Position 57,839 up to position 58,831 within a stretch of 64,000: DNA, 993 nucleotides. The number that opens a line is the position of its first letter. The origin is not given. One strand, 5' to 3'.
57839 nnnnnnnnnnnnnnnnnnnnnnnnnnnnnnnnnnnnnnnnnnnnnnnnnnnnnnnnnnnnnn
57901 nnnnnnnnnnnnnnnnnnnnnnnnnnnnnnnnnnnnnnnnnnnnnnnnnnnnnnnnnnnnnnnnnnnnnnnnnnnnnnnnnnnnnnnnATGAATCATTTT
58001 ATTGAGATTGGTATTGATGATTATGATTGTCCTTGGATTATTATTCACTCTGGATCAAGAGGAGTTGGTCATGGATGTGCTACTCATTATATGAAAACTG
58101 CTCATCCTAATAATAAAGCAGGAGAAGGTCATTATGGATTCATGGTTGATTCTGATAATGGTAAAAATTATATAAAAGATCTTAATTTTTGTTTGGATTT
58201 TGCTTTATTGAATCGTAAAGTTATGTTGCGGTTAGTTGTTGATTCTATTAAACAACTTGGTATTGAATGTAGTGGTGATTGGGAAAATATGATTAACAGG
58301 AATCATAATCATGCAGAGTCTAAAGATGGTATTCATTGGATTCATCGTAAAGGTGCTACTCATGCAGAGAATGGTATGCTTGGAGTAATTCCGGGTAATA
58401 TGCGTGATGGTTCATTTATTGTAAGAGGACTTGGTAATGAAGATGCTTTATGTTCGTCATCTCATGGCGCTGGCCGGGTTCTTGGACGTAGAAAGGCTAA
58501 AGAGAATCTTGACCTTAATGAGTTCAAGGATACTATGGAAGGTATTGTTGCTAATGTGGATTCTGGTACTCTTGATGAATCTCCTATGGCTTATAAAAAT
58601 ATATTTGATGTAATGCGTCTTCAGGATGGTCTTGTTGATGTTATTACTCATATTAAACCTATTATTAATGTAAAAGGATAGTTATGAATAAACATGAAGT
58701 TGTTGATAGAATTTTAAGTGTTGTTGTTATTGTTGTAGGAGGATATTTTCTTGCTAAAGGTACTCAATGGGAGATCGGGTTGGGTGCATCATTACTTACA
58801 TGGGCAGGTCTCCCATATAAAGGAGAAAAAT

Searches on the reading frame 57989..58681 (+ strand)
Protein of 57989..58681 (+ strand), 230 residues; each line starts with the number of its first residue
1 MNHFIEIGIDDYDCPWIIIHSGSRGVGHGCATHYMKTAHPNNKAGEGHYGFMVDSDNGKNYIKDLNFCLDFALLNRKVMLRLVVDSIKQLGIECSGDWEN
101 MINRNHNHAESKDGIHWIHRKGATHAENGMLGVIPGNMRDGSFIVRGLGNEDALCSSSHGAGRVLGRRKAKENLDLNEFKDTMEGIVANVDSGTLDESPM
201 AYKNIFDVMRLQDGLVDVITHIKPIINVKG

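Call 65: search_protein_families(library=phrogs, proteins=[window:57989-58681:+], max_evalue=0.00001)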
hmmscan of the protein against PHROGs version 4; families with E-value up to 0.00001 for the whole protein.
window:57989-58681:+ (230 aa): 2 families
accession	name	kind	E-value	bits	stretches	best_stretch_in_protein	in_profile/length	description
phrog_1075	-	DNA, RNA and nucleotide metabolism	2.6e-74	252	1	2-230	206-441/459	tRNA splicing ligase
phrog_32430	-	DNA, RNA and nucleotide metabolism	2e-40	138.7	1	98-230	4-138/139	tRNA splicing ligase RtcB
